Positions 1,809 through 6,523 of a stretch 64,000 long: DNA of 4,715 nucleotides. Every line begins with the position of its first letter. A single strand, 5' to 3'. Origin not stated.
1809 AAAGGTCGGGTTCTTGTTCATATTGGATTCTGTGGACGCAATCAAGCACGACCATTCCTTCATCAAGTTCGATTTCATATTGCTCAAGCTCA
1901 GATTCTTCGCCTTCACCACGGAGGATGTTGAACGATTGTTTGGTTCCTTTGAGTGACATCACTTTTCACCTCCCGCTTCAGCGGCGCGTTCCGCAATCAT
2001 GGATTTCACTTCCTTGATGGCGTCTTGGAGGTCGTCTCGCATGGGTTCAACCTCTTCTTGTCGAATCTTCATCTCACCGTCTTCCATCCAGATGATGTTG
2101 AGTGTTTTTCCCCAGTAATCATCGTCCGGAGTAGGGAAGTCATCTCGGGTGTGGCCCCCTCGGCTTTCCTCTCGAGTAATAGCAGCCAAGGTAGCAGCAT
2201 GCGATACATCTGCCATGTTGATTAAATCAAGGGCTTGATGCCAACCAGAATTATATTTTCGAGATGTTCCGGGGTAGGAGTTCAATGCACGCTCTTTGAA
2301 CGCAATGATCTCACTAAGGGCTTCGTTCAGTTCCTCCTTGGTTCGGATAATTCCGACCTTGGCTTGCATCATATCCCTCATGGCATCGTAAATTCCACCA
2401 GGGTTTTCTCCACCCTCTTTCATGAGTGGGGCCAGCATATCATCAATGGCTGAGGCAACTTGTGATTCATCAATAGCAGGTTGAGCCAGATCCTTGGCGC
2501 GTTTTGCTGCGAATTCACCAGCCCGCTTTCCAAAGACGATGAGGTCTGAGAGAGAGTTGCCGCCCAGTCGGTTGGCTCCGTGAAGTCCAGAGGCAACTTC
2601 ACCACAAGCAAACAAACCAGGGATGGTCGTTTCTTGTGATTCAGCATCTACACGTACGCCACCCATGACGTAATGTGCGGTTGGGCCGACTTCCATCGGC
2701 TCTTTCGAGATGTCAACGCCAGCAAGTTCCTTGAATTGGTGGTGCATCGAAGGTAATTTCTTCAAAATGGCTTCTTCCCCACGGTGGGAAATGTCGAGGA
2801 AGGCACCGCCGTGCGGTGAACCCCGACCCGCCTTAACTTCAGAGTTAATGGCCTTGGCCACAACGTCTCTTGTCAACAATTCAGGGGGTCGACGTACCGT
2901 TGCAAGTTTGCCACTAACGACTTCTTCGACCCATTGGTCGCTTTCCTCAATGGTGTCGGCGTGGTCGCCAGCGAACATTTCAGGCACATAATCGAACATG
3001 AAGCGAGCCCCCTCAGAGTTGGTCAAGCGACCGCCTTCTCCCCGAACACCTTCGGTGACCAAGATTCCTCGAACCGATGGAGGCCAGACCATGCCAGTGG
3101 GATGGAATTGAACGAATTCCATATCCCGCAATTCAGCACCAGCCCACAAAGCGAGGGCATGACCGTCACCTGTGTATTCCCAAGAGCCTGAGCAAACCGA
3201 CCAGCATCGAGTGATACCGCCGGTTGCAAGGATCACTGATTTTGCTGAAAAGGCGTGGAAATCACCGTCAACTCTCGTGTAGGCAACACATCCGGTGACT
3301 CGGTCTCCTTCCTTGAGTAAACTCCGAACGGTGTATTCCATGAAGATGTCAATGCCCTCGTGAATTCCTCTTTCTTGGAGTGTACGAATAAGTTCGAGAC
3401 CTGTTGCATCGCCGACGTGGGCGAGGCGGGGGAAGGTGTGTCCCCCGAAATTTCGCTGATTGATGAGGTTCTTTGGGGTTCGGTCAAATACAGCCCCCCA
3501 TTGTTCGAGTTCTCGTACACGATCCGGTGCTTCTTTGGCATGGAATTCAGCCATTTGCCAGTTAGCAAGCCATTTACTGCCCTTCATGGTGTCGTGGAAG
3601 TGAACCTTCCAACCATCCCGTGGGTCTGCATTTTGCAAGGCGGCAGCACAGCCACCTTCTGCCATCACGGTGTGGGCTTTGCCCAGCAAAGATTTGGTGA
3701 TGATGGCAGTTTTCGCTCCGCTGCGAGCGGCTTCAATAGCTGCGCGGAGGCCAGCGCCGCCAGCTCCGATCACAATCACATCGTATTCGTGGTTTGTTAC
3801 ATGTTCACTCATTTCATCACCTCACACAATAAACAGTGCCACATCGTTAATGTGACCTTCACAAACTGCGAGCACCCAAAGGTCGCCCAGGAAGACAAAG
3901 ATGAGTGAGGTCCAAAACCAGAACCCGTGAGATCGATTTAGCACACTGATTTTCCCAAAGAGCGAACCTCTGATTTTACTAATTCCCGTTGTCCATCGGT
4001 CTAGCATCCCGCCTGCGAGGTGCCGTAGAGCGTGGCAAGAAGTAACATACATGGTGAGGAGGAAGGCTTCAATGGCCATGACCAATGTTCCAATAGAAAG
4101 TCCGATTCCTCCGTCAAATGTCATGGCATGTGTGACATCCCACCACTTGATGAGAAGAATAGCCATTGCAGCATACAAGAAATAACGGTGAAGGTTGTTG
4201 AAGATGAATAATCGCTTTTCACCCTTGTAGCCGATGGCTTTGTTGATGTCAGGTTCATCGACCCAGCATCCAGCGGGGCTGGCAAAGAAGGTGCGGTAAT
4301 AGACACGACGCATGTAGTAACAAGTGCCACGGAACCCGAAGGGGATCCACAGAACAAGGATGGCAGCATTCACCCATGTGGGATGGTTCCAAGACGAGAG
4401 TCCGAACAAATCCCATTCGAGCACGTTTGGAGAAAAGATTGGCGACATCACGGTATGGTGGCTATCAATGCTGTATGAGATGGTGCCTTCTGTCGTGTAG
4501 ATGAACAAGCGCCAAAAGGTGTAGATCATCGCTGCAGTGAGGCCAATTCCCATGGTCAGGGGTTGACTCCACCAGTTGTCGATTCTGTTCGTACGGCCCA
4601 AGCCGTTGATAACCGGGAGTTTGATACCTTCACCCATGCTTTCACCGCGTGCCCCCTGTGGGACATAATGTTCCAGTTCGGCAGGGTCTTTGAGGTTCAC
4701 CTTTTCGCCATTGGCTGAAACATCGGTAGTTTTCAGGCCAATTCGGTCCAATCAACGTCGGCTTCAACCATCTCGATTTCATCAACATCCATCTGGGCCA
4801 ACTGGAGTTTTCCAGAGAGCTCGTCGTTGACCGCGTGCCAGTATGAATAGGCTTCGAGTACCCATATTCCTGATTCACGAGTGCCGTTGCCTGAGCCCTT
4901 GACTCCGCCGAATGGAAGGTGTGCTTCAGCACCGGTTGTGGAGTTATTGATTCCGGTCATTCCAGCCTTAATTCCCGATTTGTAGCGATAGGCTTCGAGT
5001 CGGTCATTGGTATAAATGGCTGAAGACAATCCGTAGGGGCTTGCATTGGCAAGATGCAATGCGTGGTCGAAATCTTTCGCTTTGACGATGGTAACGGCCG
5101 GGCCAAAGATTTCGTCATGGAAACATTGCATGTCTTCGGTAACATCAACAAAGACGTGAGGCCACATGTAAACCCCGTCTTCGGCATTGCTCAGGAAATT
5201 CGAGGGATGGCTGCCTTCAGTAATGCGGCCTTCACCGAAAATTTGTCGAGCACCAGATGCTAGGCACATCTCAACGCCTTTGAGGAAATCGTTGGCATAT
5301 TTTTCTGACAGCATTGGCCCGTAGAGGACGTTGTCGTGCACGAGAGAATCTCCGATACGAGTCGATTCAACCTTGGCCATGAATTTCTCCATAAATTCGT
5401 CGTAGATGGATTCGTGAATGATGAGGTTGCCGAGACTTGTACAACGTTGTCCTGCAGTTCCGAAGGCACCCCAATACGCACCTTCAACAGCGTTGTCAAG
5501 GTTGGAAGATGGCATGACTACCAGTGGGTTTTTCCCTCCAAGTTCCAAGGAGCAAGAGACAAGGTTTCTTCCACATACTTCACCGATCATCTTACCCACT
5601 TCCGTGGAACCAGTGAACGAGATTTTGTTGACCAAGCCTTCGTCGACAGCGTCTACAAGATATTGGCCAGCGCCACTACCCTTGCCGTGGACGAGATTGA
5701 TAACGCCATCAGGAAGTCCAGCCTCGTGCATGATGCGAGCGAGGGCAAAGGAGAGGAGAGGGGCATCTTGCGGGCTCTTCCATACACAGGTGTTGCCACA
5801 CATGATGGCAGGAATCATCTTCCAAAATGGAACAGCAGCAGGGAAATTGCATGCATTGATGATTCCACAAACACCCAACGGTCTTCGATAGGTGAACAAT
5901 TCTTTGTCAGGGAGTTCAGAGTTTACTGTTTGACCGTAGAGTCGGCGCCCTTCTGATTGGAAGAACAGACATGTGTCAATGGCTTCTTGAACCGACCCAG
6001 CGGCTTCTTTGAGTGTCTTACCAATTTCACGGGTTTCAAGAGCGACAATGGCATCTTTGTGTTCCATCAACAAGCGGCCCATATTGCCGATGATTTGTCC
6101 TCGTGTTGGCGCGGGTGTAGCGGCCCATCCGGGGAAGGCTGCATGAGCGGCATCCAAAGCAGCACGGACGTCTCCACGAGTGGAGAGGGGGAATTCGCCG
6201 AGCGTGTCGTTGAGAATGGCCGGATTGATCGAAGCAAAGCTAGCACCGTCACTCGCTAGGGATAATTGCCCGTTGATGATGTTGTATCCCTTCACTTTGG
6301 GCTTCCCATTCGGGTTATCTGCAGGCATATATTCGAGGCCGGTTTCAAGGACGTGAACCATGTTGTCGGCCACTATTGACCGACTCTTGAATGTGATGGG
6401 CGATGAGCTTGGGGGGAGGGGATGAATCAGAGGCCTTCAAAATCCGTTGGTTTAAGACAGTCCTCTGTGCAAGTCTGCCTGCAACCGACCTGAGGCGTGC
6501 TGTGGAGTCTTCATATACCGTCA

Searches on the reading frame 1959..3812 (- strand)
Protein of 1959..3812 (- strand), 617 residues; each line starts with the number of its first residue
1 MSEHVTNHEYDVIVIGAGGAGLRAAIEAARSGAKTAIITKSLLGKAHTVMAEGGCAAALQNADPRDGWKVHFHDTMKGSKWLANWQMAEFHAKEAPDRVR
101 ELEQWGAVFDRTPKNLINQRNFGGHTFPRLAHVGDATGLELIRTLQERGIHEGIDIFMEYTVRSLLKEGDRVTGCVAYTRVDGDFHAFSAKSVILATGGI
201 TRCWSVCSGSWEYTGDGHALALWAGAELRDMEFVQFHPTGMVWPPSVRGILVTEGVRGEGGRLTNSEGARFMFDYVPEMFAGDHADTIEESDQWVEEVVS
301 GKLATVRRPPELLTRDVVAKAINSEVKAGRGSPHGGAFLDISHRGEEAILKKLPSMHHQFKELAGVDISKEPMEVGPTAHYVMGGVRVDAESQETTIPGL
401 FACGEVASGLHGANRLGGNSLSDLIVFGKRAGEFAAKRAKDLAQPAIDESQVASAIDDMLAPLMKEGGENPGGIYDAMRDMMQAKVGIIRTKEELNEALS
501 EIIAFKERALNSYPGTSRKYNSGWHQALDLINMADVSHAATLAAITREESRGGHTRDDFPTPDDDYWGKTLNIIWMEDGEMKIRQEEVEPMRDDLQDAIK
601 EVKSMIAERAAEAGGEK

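Call 87: search_protein_families(library=pfam, proteins=[window:1959-3812:-], max_evalue=0.001)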
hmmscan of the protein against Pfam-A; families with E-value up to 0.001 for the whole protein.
window:1959-3812:- (617 aa): 9 families
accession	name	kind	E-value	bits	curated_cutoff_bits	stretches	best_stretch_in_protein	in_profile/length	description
PF00890.30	FAD_binding_2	-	7.3e-97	325.6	20.4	1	11-421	1-414/414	FAD binding domain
PF02910.25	Succ_DH_flav_C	-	7.8e-26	91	20.8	1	477-589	3-117/130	Fumarate reductase flavoprotein C-term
PF03486.20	HI0933_like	-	8.7e-12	45.4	50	1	11-407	2-220/244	HI0933-like protein Rossmann domain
PF07992.20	Pyr_redox_2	-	4e-11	43.3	26.1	1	10-204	1-114/291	Pyridine nucleotide-disulphide oxidoreductase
PF01266.30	DAO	-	4.7e-07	30.1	27.9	1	11-202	1-207/353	FAD dependent oxidoreductase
PF01134.28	GIDA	-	5.4e-07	29.5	22.1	1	11-42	1-32/391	Glucose inhibited division protein A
PF12831.13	FAD_oxidored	-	9.2e-07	28.9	27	1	11-198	1-145/416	FAD dependent oxidoreductase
PF01946.23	Thi4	-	2.6e-06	27.3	26.2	1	3-42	11-51/235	Thi4 family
PF01494.25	FAD_binding_3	-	0.00014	21.7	22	0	9-40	1-32/349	FAD binding domain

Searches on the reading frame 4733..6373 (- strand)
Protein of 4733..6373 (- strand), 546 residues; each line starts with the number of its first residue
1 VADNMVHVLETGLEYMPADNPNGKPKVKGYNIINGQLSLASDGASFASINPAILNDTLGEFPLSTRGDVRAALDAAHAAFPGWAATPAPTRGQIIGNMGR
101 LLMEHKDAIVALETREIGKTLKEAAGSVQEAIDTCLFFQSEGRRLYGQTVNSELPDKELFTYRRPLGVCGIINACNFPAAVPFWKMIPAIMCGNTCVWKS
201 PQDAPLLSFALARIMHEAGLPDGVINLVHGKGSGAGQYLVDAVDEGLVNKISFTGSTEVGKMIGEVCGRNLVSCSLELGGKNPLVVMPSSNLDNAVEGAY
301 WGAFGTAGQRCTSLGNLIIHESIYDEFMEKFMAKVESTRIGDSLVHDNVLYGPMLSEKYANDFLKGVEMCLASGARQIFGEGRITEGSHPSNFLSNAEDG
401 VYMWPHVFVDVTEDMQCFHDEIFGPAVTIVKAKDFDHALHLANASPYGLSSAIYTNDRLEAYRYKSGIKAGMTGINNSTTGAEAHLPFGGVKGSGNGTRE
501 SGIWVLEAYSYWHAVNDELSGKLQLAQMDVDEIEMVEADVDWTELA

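Call 87: search_protein_families(library=pfam, proteins=[window:4733-6373:-], max_evalue=0.001)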
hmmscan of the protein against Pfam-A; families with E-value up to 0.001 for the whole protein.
window:4733-6373:- (546 aa): 1 family
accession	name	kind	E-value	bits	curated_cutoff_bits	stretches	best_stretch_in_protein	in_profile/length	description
PF00171.27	Aldedh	-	3.7e-143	477.9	23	1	42-514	5-460/461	Aldehyde dehydrogenase family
